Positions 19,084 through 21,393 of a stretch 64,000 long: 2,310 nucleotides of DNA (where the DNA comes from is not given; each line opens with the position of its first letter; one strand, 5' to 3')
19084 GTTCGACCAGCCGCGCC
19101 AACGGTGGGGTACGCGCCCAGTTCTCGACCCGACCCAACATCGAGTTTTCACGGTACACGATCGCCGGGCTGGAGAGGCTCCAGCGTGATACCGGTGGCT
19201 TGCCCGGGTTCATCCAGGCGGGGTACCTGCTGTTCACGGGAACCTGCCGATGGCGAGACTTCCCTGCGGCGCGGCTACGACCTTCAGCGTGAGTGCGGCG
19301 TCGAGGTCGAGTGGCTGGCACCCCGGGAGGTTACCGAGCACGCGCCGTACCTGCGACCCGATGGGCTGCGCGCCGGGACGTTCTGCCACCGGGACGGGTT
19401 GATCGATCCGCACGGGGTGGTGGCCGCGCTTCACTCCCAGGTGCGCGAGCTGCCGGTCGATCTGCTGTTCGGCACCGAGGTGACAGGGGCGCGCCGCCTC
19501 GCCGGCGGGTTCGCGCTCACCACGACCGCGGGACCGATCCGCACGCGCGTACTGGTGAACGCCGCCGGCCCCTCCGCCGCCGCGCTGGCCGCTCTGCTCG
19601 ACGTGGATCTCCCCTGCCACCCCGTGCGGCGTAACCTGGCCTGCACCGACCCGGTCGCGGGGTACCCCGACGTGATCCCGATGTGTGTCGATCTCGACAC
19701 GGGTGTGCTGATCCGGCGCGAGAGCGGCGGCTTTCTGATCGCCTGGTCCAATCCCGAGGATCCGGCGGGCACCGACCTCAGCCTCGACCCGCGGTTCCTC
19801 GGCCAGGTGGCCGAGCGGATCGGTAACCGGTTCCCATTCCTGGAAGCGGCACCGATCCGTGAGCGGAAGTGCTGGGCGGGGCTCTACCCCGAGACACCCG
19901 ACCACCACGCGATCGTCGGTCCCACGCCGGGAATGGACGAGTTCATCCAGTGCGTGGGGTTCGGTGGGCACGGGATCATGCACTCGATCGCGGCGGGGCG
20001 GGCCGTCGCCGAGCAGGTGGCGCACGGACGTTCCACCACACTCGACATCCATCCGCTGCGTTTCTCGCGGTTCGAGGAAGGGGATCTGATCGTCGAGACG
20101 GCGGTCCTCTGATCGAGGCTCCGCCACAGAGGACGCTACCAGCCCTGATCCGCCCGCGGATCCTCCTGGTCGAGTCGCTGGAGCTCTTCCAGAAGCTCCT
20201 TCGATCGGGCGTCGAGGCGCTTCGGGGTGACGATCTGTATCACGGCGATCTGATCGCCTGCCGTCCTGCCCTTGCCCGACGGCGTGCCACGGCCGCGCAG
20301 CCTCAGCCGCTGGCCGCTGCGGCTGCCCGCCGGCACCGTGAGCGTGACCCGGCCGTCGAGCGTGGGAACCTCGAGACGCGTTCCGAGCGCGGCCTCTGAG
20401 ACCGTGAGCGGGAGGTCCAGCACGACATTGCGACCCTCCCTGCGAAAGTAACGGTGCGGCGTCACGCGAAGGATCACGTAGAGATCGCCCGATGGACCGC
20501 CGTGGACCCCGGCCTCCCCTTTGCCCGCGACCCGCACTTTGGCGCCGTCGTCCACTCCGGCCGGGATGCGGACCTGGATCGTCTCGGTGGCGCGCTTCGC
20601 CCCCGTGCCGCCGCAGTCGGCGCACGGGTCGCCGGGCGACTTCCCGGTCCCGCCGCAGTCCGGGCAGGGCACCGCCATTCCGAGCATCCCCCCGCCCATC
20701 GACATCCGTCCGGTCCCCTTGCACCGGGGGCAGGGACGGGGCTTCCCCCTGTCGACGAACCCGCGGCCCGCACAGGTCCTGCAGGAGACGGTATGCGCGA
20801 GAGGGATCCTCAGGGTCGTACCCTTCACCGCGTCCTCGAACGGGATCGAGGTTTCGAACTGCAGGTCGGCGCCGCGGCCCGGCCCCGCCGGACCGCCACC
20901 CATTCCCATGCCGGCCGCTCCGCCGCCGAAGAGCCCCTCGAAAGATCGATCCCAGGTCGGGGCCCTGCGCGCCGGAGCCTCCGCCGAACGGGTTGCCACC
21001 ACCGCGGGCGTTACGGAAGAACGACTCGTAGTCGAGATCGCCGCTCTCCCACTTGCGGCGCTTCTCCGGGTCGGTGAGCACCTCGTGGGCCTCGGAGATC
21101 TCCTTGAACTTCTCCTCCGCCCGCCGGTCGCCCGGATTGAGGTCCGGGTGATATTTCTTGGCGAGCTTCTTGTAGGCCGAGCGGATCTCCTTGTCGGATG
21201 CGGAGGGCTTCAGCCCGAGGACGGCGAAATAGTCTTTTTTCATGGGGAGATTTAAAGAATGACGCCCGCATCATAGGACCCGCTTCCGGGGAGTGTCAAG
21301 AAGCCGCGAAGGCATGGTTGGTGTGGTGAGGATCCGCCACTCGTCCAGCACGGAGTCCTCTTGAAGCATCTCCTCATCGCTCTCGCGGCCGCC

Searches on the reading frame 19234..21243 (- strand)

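Call 82: search_protein_families(library=pfam, proteins=[window:19234-21243:-], max_evalue=0.00001)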
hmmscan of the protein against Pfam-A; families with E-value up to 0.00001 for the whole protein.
window:19234-21243:- (669 aa): 1 family
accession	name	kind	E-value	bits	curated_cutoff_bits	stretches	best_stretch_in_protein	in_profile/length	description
PF00226.36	DnaJ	-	1.4e-25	89.6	27.8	1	4-65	1-62/63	DnaJ domain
